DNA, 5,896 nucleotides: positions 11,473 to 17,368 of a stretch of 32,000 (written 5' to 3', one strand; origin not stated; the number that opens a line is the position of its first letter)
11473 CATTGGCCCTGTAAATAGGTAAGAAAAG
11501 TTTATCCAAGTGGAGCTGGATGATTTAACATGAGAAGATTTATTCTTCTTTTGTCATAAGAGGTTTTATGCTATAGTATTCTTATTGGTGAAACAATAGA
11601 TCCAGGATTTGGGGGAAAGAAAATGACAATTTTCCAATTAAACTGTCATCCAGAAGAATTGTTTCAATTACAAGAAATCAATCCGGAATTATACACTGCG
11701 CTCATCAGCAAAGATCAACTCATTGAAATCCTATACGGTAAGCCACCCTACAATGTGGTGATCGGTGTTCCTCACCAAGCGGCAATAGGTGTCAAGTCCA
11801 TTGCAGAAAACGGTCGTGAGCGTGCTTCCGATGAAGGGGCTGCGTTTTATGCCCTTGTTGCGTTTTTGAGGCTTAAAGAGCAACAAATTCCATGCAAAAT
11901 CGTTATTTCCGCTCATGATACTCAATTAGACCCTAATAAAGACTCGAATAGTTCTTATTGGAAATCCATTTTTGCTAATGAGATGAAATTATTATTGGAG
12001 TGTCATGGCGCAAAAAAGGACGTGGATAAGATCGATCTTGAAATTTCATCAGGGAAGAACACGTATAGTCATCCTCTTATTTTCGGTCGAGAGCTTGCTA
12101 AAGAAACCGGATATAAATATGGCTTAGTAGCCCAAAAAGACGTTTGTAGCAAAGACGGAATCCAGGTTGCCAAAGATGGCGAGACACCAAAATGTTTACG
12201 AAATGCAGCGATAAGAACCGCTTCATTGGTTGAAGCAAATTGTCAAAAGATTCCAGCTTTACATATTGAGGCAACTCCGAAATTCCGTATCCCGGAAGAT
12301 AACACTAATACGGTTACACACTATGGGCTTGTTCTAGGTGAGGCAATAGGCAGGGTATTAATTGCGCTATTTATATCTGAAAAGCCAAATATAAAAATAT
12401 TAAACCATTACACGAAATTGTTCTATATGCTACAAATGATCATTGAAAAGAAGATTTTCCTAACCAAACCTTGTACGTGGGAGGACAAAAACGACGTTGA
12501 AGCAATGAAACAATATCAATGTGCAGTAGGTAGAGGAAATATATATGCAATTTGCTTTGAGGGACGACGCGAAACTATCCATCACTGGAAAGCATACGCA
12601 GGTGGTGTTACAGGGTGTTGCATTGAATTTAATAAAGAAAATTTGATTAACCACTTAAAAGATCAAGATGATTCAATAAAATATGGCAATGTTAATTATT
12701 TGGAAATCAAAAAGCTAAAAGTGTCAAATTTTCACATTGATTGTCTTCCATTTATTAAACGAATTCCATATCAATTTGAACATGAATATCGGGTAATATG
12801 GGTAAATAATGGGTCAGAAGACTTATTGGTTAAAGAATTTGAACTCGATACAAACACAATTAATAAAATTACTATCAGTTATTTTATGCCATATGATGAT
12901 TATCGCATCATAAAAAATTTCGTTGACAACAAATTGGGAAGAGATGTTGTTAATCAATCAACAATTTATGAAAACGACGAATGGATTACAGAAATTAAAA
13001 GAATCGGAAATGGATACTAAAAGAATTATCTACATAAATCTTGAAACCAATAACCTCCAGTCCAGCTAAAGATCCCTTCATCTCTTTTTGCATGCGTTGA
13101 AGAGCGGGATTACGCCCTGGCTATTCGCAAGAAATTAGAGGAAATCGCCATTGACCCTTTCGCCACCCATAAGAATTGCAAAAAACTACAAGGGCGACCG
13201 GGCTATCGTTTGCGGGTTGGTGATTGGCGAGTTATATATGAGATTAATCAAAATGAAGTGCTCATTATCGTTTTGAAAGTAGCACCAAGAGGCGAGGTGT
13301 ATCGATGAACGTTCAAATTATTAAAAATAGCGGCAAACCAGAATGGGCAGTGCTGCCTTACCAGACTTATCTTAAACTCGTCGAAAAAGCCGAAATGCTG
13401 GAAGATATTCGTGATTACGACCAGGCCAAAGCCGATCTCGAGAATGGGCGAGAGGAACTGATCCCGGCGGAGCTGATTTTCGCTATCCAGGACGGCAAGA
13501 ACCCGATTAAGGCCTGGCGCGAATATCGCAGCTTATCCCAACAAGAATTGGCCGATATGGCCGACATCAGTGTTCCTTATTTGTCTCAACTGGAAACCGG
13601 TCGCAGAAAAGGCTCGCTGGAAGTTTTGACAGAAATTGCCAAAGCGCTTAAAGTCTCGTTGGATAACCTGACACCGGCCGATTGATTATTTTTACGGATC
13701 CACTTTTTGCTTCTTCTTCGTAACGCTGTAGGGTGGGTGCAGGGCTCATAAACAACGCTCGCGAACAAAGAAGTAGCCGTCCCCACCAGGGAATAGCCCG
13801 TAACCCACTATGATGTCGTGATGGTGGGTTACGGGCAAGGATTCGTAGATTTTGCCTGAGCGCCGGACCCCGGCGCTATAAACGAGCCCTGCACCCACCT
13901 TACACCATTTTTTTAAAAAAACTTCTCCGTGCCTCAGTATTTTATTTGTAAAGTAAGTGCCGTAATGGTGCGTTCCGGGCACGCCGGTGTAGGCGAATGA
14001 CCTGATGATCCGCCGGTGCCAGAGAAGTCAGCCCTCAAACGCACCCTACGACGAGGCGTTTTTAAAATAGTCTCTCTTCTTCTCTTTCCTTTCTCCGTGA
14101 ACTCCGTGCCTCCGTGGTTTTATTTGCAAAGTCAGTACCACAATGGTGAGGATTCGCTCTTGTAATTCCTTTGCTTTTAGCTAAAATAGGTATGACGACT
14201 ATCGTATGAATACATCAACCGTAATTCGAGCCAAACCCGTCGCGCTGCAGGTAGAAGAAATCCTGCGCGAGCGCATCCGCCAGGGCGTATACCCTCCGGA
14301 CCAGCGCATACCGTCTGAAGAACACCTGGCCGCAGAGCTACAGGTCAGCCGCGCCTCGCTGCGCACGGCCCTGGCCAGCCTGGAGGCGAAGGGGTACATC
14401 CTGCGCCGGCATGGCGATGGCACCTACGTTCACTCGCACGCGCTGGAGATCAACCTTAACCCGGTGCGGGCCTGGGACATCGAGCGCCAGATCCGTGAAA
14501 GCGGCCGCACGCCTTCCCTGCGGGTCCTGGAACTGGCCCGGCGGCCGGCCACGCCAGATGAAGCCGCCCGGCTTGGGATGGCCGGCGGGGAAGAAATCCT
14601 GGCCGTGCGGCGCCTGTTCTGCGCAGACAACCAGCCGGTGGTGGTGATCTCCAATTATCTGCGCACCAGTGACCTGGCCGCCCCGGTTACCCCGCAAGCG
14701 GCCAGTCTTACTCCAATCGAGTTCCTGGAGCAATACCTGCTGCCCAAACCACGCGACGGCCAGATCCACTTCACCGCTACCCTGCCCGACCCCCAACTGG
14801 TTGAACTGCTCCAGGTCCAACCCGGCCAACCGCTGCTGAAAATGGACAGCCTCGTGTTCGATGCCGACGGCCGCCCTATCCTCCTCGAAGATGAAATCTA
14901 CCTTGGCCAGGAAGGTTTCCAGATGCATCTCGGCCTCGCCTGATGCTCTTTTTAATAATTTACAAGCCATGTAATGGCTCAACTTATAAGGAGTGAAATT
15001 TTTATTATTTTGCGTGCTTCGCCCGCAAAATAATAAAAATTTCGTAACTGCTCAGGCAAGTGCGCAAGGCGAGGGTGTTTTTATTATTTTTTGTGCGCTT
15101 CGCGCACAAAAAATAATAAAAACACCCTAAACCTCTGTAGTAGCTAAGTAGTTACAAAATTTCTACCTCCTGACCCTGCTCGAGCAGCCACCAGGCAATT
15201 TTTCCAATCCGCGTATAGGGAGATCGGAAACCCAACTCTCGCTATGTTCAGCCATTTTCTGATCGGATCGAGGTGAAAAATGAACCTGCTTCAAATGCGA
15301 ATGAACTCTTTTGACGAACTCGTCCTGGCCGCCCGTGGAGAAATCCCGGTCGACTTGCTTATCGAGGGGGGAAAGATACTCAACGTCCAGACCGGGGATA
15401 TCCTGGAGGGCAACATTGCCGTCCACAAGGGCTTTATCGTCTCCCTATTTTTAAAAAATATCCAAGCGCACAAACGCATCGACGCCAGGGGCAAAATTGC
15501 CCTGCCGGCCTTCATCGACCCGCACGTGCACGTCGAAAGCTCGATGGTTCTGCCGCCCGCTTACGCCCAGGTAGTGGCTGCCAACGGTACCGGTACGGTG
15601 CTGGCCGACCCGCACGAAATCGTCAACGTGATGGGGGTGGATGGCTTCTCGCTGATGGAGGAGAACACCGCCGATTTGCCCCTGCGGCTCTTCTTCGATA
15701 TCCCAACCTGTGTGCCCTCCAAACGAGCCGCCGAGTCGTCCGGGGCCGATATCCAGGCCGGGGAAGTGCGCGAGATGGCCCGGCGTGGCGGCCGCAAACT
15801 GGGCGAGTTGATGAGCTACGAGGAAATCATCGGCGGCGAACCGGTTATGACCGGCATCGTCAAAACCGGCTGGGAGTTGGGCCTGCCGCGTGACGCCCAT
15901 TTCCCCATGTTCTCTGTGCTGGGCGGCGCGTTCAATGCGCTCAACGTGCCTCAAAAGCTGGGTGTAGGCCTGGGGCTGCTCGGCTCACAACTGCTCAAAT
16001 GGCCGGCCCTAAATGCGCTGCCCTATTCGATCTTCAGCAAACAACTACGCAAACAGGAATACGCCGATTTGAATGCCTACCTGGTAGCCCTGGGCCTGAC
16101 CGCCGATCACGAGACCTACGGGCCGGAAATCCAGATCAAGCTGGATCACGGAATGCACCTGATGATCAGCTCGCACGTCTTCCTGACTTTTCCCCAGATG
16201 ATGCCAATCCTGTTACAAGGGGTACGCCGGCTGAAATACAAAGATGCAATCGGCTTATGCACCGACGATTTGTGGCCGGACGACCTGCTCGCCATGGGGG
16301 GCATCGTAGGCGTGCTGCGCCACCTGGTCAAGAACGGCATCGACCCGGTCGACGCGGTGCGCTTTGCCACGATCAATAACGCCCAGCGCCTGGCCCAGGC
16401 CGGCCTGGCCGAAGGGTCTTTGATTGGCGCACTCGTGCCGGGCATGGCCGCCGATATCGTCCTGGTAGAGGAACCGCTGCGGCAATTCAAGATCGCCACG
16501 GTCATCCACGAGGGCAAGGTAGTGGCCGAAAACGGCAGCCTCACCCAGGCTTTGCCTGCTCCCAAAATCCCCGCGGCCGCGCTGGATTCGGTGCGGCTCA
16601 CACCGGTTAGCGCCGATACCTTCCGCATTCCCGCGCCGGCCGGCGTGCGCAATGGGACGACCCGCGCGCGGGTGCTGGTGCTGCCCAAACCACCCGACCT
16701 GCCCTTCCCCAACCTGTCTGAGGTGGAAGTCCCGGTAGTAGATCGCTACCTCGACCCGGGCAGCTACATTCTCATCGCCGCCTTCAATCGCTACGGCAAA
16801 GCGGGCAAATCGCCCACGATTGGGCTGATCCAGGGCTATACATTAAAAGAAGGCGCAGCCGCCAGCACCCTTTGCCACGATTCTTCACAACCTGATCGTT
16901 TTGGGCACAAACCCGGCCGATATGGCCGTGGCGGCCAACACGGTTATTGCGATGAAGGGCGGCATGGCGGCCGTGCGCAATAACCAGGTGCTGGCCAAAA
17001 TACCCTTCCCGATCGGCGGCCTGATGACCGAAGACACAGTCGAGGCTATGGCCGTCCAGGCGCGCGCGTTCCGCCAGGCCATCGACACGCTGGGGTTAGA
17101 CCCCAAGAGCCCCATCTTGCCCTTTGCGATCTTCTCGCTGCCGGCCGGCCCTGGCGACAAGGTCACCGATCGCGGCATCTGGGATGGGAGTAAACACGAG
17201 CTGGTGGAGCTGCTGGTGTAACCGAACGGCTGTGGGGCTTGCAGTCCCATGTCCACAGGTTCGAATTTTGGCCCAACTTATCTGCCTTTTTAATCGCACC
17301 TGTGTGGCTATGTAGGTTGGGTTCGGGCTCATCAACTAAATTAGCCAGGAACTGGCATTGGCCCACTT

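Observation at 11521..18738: Two low-GC paralogous cassettes with a shared promoter and an uncharacterised ~250-aa domain, inserted 6 kb apart in GC-rich core DNA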

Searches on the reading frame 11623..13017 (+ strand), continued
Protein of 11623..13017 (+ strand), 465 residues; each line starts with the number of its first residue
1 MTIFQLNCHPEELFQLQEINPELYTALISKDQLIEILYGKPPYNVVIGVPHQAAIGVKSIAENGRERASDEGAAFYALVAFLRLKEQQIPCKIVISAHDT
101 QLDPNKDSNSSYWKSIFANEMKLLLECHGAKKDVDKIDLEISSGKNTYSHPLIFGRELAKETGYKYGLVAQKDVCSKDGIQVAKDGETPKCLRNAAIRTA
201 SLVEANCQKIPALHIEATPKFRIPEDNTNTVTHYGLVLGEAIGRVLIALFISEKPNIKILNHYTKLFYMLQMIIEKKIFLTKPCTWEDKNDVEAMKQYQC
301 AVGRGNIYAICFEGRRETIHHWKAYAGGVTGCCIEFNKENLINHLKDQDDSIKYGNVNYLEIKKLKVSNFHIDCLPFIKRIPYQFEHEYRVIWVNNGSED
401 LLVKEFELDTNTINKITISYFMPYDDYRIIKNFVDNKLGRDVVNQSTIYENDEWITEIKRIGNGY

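Call 53: find_encoding_contigs(protein=P0003, flank=6000, max_places=1)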
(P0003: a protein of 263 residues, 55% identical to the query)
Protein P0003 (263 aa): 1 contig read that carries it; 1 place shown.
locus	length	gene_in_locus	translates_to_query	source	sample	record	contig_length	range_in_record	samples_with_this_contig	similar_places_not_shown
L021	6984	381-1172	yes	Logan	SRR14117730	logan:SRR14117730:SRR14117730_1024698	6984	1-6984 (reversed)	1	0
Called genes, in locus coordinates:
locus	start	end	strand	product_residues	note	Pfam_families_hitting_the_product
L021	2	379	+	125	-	?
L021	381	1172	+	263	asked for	-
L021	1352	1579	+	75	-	PF12728:HTH_17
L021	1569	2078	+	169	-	PF26412:BrxE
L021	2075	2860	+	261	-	PF08849:BrxA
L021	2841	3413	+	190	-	PF08747:BrxB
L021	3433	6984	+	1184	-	?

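Call 57: search_protein_families(library=pfam, proteins=[L015:2985-3785:+, L015:3798-5015:+, L017:9174-12974:+, L017:7398-7973:+, L011:9615-10091:+], max_evalue=1)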
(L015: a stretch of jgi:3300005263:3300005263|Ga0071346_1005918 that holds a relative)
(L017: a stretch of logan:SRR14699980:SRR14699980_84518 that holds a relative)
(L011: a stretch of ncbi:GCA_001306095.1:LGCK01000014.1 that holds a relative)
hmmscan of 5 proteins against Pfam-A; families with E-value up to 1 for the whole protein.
L015:2985-3785:+ (267 aa): 3 families
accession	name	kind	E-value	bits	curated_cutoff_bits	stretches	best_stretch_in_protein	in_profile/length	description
PF03048.19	Herpes_UL92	-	0.012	15.8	21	1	55-116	60-117/191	UL92 family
PF09561.16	RE_HpaII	-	0.047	13.4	25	1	66-132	170-237/359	HpaII restriction endonuclease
PF18864.6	AbiTii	-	0.17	12.5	27.6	1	61-109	131-176/189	AbiTii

L015:3798-5015:+ (406 aa): 9 families
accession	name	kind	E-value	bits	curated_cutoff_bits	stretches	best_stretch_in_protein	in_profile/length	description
PF16566.10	CREPT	-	0.015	15.8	29.3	1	73-177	10-110/147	Cell-cycle alteration and expression-elevated protein in tumour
PF06188.17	HrpE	-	0.027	14.8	23.5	1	104-154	25-75/191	HrpE/YscL/FliH and V-type ATPase subunit E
PF20168.4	PDS5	-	0.052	11.8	27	1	118-186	688-757/1053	Sister chromatid cohesion protein PDS5 protein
PF08427.15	ARMH3_C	-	0.059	13.5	27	1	141-242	132-208/231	Armadillo-like helical domain-containing protein 3, C-terminal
PF01346.23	FKBP_N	-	0.085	14.2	22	1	112-184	21-94/97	Domain amino terminal to FKBP-type peptidyl-prolyl isomerase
PF13273.12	DUF4064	-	0.088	13.5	32.1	1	150-208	30-84/102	Protein of unknown function (DUF4064)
PF00302.23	CAT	-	0.16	12.4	23.5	1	133-171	93-131/205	Chloramphenicol acetyltransferase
PF20926.3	Htt_N-HEAT_1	-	0.2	12.4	31.2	1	101-162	61-120/152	Huntingtin, N-terminal HEAT 1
PF11238.13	DUF3039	-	0.26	11.5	22.7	1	164-188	5-31/56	Protein of unknown function (DUF3039)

L017:9174-12974:+ (1267 aa): 0 families

L017:7398-7973:+ (192 aa): 1 family
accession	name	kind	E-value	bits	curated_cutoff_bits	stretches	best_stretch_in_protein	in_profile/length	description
PF17363.7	DUF5388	-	0.089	13.6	26.1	0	161-186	27-52/64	Family of unknown function (DUF5388)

L011:9615-10091:+ (159 aa): 2 families
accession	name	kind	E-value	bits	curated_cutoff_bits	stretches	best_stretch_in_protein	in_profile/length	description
PF13401.12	AAA_22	-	0.011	16.5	27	1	17-124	33-117/130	AAA domain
PF20703.3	nSTAND1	-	0.04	14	27.1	1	19-129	69-159/379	Novel STAND NTPase 1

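Call 75: list_cluster_members(proteins=[P0001, P0034, P0106, P0015])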
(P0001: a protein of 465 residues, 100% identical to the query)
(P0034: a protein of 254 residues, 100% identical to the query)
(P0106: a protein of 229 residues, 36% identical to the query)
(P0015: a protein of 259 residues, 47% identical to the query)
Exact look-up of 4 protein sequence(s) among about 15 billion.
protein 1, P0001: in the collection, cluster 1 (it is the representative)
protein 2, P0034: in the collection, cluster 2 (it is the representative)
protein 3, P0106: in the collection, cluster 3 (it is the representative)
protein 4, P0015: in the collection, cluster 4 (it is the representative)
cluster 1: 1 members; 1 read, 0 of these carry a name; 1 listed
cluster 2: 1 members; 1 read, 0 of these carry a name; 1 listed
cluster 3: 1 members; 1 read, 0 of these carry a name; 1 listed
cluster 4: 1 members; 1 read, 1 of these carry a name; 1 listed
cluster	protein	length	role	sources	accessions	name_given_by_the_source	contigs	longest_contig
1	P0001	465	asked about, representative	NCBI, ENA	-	-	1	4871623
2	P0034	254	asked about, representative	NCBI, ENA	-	-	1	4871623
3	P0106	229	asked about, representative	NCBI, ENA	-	-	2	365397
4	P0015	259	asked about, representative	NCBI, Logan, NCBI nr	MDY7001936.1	MAG: hypothetical protein SVS15_09175 [Thermodesulfobacteriota bacterium] | hypothetical protein [Thermodesulfobacteriota bacterium]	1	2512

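Call 99: search_protein_families(library=phrogs, proteins=[window:11623-13017:+], max_evalue=0.01)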
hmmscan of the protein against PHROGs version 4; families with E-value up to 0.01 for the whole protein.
window:11623-13017:+ (465 aa): 1 family
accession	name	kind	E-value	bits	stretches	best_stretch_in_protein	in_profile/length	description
phrog_1762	-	unknown function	1.5e-06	28.5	1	273-460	107-294/395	-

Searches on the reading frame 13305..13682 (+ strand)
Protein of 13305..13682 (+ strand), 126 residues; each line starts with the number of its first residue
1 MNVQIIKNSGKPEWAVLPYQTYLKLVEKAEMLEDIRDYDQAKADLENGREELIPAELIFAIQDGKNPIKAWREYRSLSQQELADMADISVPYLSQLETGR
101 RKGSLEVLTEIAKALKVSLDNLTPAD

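Call 15: search_protein_families(library=pfam, proteins=[window:13305-13682:+], max_evalue=0.001)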
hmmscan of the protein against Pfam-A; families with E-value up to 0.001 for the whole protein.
window:13305-13682:+ (126 aa): 4 families
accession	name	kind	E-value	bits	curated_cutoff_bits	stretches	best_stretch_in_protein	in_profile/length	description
PF01381.28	HTH_3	-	4.4e-14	52.7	23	1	68-120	1-53/55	Helix-turn-helix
PF13560.12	HTH_31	-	5.1e-10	40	27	1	69-120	7-59/64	Helix-turn-helix domain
PF12844.13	HTH_19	-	4.1e-05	23.8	30.2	1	68-122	4-58/64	Helix-turn-helix domain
PF13443.12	HTH_26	-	0.00018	22.1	22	1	75-120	9-55/63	Cro/C1-type HTH DNA-binding domain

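Call 99: search_protein_families(library=phrogs, proteins=[window:13305-13682:+], max_evalue=0.01)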
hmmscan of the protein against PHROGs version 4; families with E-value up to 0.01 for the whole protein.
window:13305-13682:+ (126 aa): 22 families
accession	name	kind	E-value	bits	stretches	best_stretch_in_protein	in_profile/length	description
phrog_7241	-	transcription regulation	8.8e-34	117.2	1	1-122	2-120/122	transcriptional regulator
phrog_5823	-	transcription regulation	2.6e-12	47.6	1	68-123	11-67/404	transcriptional regulator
phrog_8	-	transcription regulation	8.5e-11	42.9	1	68-122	81-135/346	transcriptional regulator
phrog_3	-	transcription regulation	2.8e-10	41.5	1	65-122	90-145/430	transcriptional repressor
phrog_4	-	transcription regulation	3.5e-10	40.4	1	63-123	137-192/400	transcriptional repressor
phrog_1373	-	transcription regulation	2.6e-09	38.3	1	42-120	52-120/166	transcriptional regulator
phrog_2439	-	transcription regulation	7.7e-09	35.9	1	68-119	12-63/367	transcriptional regulator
phrog_2104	-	unknown function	3.6e-08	34.6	1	65-111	41-87/103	-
phrog_2328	-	transcription regulation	7.9e-06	26.7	1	69-122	21-74/128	transcriptional repressor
phrog_1468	-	transcription regulation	0.00012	22.7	1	76-116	20-59/67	transcriptional repressor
phrog_2339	-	DNA, RNA and nucleotide metabolism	0.00013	22.9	1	68-118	30-81/98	HTH DNA binding protein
phrog_1124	-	transcription regulation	0.00039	21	1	71-114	13-58/177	transcriptional regulator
phrog_4583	-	transcription regulation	0.00077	20.4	1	75-124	22-71/81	transcriptional repressor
phrog_6831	-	transcription regulation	0.00094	20.1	1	77-113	19-56/68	transcriptional regulator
phrog_7126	-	DNA, RNA and nucleotide metabolism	0.00098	20.1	1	75-118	29-73/120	HTH DNA binding protein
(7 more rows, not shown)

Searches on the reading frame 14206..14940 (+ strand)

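Call 15: search_protein_families(library=pfam, proteins=[window:14206-14940:+], max_evalue=0.001)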
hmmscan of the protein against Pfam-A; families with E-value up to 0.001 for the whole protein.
window:14206-14940:+ (245 aa): 2 families
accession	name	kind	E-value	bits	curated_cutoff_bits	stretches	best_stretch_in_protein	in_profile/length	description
PF07702.18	UTRA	-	8.1e-27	94.2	23.8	1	99-234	2-137/141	UTRA domain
PF00392.27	GntR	-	2.8e-20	72.2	27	1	14-75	3-64/64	Bacterial regulatory proteins, gntR family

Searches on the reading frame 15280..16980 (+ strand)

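Call 15: search_protein_families(library=pfam, proteins=[window:15280-16980:+], max_evalue=0.001)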
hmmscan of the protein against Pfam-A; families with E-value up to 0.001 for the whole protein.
window:15280-16980:+ (567 aa): 3 families
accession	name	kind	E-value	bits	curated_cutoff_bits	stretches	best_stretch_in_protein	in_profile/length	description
PF01979.26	Amidohydro_1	-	2e-21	77.1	25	2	73-161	1-104/345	Amidohydrolase family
PF07969.17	Amidohydro_3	-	1.1e-07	32.1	29.7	1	67-128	3-74/472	Amidohydrolase family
PF13382.11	Adenine_deam_C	-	3e-07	30.5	27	1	481-536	8-65/169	Adenine deaminase C-terminal domain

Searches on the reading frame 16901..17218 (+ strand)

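Call 15: search_protein_families(library=pfam, proteins=[window:16901-17218:+], max_evalue=0.001)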
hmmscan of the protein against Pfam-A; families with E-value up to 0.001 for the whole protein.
window:16901-17218:+ (106 aa): 1 family
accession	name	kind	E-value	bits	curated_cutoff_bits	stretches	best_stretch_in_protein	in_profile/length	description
PF13382.11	Adenine_deam_C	-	1.4e-26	93.3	27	1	1-99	70-168/169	Adenine deaminase C-terminal domain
